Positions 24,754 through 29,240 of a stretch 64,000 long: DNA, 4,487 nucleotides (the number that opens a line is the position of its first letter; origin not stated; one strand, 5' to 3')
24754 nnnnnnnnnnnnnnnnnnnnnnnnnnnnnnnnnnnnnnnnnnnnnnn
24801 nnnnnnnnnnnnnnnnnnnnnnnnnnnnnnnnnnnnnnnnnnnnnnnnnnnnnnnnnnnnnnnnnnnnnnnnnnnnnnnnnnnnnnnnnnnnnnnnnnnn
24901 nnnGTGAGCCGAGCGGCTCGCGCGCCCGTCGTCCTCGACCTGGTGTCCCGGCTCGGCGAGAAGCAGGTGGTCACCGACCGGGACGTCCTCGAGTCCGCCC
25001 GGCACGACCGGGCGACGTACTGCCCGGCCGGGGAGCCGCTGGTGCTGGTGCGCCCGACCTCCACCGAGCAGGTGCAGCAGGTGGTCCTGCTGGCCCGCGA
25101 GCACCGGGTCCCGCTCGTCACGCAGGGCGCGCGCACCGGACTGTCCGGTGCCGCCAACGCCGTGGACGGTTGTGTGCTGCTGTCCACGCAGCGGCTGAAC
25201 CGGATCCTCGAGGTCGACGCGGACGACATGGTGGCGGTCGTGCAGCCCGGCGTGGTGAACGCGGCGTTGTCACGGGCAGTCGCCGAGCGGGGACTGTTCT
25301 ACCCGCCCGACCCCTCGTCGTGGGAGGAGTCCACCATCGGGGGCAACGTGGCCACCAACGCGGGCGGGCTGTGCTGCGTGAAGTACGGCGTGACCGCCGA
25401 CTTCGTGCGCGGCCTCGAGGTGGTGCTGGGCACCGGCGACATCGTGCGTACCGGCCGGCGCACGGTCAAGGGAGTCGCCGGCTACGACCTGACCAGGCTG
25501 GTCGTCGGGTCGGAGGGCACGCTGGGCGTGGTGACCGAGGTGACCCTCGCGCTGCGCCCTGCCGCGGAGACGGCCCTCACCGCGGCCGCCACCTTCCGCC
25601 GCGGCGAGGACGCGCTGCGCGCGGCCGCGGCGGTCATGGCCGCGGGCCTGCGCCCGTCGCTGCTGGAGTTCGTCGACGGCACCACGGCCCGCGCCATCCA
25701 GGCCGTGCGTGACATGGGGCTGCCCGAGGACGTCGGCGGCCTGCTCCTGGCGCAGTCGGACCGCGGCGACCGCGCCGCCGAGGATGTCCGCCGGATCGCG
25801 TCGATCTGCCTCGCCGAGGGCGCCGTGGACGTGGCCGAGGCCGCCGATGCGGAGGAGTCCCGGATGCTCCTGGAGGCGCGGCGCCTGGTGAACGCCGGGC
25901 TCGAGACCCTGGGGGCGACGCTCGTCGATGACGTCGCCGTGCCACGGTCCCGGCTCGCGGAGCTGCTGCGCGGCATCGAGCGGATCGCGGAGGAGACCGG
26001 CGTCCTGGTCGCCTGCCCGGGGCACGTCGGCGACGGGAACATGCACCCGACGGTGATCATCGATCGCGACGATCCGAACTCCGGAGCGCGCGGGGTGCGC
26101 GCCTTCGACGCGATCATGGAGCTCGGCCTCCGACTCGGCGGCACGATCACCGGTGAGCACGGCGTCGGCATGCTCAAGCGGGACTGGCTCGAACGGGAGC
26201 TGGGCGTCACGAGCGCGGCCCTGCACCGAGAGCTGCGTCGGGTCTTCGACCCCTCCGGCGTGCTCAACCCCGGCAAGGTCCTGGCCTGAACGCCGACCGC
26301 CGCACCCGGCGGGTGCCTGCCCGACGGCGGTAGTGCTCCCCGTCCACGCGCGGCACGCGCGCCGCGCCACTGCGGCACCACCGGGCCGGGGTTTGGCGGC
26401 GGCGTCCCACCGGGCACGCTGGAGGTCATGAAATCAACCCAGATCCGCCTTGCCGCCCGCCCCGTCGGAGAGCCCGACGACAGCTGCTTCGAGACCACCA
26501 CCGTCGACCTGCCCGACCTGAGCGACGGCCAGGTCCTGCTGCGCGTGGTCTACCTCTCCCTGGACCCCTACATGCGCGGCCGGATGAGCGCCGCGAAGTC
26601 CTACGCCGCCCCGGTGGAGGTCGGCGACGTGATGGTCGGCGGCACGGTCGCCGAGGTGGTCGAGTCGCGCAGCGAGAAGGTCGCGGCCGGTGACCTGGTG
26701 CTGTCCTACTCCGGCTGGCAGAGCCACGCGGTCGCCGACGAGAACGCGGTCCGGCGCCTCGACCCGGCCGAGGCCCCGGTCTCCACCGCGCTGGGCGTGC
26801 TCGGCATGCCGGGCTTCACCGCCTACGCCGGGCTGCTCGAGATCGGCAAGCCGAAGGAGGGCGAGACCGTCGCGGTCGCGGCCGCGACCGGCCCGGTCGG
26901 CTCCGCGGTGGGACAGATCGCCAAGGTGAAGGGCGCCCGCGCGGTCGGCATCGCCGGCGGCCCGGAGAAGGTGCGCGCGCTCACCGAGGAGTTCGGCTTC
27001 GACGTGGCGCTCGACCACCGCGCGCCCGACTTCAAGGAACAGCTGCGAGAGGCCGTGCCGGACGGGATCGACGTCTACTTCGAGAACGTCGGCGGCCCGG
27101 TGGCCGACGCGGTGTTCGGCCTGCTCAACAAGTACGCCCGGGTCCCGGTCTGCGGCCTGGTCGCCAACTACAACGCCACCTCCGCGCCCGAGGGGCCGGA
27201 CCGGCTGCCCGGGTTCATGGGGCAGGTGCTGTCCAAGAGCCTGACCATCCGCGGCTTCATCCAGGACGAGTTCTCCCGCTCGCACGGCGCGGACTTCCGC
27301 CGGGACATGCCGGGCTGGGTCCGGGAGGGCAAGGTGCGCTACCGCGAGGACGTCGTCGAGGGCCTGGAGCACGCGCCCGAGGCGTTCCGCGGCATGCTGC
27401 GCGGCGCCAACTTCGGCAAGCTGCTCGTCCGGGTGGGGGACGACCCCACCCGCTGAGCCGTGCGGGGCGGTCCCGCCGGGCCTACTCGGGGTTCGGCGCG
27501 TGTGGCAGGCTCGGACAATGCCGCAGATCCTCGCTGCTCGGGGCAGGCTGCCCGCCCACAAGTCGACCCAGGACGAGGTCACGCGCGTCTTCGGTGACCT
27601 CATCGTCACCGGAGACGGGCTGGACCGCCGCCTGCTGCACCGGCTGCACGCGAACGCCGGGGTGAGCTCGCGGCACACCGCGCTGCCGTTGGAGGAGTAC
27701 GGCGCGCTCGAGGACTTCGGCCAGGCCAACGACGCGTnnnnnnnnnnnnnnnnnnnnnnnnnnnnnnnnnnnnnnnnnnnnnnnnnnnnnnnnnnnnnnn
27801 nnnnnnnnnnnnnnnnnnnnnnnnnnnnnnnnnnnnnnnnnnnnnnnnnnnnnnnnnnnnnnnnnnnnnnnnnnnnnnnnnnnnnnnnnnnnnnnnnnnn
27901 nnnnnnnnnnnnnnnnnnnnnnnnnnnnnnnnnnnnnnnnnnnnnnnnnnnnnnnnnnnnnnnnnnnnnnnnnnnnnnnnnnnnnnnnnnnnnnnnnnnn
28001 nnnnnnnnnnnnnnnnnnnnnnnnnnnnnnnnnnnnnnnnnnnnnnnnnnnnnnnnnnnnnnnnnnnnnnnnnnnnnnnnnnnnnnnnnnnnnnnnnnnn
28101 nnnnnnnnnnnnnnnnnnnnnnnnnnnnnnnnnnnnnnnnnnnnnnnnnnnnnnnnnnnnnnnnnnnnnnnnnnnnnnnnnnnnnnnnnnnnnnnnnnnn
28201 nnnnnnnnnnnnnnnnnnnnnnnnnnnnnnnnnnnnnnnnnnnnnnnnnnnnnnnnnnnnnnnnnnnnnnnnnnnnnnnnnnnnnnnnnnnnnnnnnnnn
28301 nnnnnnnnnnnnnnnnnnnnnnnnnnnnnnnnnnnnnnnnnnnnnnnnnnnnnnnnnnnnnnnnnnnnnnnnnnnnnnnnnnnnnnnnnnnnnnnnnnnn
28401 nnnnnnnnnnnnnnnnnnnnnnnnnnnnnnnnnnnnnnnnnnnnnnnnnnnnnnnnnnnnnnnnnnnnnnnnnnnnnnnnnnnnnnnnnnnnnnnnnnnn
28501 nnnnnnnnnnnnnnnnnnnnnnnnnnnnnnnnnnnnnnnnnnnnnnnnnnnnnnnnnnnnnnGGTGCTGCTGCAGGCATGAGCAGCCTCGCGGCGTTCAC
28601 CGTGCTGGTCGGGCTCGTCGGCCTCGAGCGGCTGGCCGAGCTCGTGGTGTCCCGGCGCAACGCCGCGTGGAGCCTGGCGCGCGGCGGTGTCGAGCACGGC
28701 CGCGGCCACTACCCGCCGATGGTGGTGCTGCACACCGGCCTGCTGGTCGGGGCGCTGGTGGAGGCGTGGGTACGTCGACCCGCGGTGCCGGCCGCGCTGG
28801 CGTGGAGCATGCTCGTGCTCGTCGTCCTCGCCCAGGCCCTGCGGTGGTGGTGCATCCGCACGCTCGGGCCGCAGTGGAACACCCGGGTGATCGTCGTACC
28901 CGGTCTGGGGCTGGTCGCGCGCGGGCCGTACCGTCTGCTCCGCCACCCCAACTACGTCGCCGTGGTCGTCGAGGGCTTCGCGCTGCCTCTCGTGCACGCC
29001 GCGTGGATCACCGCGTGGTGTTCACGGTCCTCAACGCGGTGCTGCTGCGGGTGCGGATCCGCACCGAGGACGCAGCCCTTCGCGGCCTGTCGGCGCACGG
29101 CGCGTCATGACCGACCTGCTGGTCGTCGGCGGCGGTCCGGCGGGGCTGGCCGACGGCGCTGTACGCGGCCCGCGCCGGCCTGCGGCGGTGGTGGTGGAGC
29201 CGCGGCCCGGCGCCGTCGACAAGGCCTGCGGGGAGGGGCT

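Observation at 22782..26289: Uncharacterised U32-like protein coupled between a dehydratase and an FAD 2-hydroxyacid oxidase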

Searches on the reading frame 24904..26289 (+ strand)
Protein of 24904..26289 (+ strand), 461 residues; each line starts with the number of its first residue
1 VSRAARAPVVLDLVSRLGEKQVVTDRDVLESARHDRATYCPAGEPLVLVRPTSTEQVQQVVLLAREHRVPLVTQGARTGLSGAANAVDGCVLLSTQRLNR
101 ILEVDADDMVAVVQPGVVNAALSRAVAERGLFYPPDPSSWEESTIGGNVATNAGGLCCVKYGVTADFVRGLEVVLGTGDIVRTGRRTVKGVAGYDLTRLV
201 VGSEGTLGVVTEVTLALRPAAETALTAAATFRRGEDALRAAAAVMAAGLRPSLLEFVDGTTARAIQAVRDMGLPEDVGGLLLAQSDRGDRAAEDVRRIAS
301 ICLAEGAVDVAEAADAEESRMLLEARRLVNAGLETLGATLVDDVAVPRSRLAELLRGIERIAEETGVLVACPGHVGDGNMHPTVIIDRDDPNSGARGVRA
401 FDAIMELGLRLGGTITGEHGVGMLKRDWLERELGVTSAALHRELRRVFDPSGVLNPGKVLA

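Call 6: search_protein_families(library=pfam, proteins=[window:24904-26289:+], max_evalue=0.01)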
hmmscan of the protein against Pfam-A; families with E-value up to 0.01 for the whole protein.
window:24904-26289:+ (461 aa): 2 families
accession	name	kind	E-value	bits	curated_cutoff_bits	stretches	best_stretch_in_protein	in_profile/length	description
PF02913.24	FAD-oxidase_C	-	7.7e-60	203.1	21.2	1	225-459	6-248/248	FAD linked oxidases, C-terminal domain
PF01565.28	FAD_binding_4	-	2.8e-43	147.4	26.4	1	45-184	1-139/139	FAD binding domain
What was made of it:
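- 24904..26289 (+): FAD-linked D-2-hydroxyacid dehydrogenase (GlcD/D-LDH family), 461 aa. Its start overlaps the U32L stop. Pfam (call 6).
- On GlcD / FAD D-lactate dehydrogenase family (partner gene 24904-26289): Pfam E-values of 2.8e-43 and 7.7e-60 (call 6).
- Checked: Downstream gene: 24904-26289 carries FAD_binding_4 and FAD-oxidase_C (call 6).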

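Call 7: search_protein_families(library=ncbifam, proteins=[window:24904-26289:+], max_evalue=0.01)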
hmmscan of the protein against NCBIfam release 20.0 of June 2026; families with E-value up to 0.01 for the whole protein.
window:24904-26289:+ (461 aa): 11 families
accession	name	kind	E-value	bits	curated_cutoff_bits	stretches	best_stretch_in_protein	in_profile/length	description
TIGR00387.1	glcD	equivalog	2.1e-126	422.1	567.9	1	49-458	2-413/413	glycolate oxidase subunit GlcD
NF008408.0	PRK11230.1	equivalog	1.1e-87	294.7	897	1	5-459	17-471/499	glycolate oxidase subunit GlcD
NF049975.1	2HglutDHaseYdiJ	equivalog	1e-39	136.1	1350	3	45-185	52-194/1018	D-2-hydroxyglutarate dehydrogenase YdiJ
NF008439.0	PRK11282.1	equivalog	2.3e-29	102.3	284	1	54-240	8-192/358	glycolate oxidase subunit GlcE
TIGR01678.1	FAD_lactone_ox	subfamily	2.1e-12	46.7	396.8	1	44-226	14-187/438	sugar 1,4-lactone oxidase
TIGR01677.1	pln_FAD_oxido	subfamily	1e-11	44.1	383.1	1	35-227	28-221/560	FAD-dependent oxidoreductase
NF053785.1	DcplphribOxDprE1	equivalog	1.2e-09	37.9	500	1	48-232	18-194/449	decaprenylphosphoryl-beta-D-ribose oxidase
TIGR01679.1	bact_FAD_ox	subfamily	3.4e-08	32.8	292.25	1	44-246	11-199/419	FAD-linked oxidoreductase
NF010480.0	PRK13905.1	equivalog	3.7e-06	26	259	1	43-221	32-196/303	UDP-N-acetylmuramate dehydrogenase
NF008387.0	PRK11183.1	equivalog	7.7e-05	21.4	391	1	8-130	10-134/570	D-lactate dehydrogenase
TIGR01676.1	GLDHase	equivalog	0.00017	20.6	458.25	1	47-216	64-224/541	L-galactonolactone dehydrogenase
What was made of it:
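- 24904..26289 (+): The glcD equivalog score is 422, below the 568 cut-off (call 7).
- On GlcD / FAD D-lactate dehydrogenase family (partner gene 24904-26289): The GlcD equivalog cut-off is not reached (422 against 568, call 7), so it is not GlcD in the strict sense.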

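Call 45: search_solved_structures(query=window:24904-26286:+, max_evalue=1e-20)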
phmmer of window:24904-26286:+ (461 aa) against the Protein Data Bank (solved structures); distinct sequences matched with E-value up to 1e-20: 10.
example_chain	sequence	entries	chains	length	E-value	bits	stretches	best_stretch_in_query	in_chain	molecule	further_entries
9qgz_A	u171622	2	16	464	5.2e-119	401.3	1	9-461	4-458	Glycolate oxidase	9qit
7qh2_C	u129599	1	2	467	2.1e-80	274.1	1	21-459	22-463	Lactate dehydrogenase (NAD(+),ferredoxin) subunit LctD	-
8jdc_A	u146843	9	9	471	2.4e-67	231.1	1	15-460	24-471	Probable D-lactate dehydrogenase, mitochondrial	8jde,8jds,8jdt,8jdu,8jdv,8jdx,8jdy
8jdb_A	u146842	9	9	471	7.6e-66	226.1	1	15-460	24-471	Probable D-lactate dehydrogenase, mitochondrial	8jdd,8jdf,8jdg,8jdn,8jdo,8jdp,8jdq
3pm9_A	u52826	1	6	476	4.2e-56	194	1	13-459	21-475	Putative oxidoreductase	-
6lpn_A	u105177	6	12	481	1.2e-48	169.5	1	16-460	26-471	D-2-hydroxyglutarate dehydrogenase, mitochondrial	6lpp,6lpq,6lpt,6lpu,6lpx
2uuu_A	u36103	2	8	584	6.4e-27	97.9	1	45-255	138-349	ALKYLDIHYDROXYACETONEPHOSPHATE SYNTHASE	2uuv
4bby_A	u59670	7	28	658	8.8e-26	94.1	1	45-252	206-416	ALKYLDIHYDROXYACETONEPHOSPHATE SYNTHASE, PEROXISOMAL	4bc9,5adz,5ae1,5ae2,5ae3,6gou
4bca_A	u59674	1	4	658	8.8e-26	94.1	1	45-252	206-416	ALKYLDIHYDROXYACETONEPHOSPHATE SYNTHASE, PEROXISOMAL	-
4bc7_A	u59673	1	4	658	9e-26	94.1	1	45-252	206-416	ALKYLDIHYDROXYACETONEPHOSPHATE SYNTHASE, PEROXISOMAL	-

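Call 47: search_solved_structures(query=window:24904-26286:+, max_evalue=1e-100, show_alignments=1)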
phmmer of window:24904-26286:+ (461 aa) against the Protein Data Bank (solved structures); distinct sequences matched with E-value up to 1e-100: 1.
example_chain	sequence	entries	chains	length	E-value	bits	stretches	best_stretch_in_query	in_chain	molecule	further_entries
9qgz_A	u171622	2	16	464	5.2e-119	401.3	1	9-461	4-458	Glycolate oxidase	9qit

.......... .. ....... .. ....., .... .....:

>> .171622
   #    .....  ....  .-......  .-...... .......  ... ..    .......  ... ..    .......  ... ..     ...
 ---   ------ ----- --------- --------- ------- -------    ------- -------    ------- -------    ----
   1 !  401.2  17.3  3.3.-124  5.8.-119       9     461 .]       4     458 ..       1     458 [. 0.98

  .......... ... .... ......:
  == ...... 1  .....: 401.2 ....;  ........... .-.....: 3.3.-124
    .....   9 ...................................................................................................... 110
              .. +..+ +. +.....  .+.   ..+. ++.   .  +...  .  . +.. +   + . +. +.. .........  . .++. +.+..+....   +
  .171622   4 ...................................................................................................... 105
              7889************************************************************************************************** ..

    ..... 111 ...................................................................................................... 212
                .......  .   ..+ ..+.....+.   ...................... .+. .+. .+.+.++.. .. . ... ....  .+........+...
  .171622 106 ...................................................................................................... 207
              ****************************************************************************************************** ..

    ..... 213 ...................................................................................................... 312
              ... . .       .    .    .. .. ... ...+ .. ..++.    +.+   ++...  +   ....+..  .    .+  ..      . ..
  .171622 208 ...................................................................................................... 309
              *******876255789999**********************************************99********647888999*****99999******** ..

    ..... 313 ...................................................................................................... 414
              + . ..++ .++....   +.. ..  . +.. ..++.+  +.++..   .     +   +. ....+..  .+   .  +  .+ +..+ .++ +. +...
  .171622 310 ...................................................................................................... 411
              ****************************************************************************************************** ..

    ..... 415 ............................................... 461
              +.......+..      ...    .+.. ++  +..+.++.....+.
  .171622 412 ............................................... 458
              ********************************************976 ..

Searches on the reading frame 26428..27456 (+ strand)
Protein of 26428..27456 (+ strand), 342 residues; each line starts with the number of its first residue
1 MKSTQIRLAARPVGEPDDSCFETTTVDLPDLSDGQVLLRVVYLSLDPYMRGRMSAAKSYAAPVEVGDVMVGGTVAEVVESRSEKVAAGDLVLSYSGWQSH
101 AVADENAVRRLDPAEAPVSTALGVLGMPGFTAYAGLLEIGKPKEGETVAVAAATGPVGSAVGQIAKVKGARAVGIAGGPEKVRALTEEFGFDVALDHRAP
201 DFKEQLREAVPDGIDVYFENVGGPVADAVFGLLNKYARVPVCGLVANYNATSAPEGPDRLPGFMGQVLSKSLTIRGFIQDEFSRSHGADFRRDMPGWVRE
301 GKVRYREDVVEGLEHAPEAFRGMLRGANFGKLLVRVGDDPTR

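Call 6: search_protein_families(library=pfam, proteins=[window:26428-27456:+], max_evalue=0.01)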
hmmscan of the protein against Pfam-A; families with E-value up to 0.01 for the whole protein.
window:26428-27456:+ (342 aa): 3 families
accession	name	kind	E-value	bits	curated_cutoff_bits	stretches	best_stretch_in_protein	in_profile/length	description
PF16884.10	ADH_N_2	-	1.7e-40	137.7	31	1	5-109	2-106/108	N-terminal domain of oxidoreductase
PF00107.32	ADH_zinc_N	-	4.5e-18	65.9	31.8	1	156-278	1-113/129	Zinc-binding dehydrogenase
PF13602.12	ADH_zinc_N_2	-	3.2e-11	44.7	27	1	190-334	2-134/134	Zinc-binding dehydrogenase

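Call 91: search_protein_families(library=ncbifam, proteins=[window:26428-27456:+], max_evalue=1e-10)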
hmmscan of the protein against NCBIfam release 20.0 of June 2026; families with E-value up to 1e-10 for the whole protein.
window:26428-27456:+ (342 aa): 3 families
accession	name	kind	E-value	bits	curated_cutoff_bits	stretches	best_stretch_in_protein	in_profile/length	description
NF058644.1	CurcmRedCuraProt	equivalog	1.5e-160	533.8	440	1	5-339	2-336/336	NADPH-dependent curcumin/dihydrocurcumin reductase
TIGR02825.1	B4_12hDH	equivalog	2.1e-82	277.2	579.85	1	11-334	11-326/327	leukotriene B4 12-hydroxydehydrogenase/15-oxo-prostaglandin 13-reductase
TIGR02824.1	quinone_pig3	subfamily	1.4e-19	70.3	296.8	1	20-335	14-324/325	putative NAD(P)H quinone oxidoreductase, PIG3 family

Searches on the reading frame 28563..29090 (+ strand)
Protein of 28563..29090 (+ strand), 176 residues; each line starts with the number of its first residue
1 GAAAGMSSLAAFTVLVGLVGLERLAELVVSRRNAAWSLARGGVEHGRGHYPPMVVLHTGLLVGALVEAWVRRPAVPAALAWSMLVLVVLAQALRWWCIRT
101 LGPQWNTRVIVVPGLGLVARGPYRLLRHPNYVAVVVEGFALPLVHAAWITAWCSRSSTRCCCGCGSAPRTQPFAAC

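Call 95: search_protein_families(library=pfam, proteins=[window:28563-29090:+], max_evalue=0.001)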
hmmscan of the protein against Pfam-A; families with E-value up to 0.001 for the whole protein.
window:28563-29090:+ (176 aa): 2 families
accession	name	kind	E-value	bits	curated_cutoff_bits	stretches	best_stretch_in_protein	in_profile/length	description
PF04140.19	ICMT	-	2.6e-20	73.1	24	1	83-153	1-72/95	Isoprenylcysteine carboxyl methyltransferase (ICMT) family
PF04191.18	PEMT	-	7.9e-05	23.5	25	1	84-152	7-77/105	Phospholipid methyltransferase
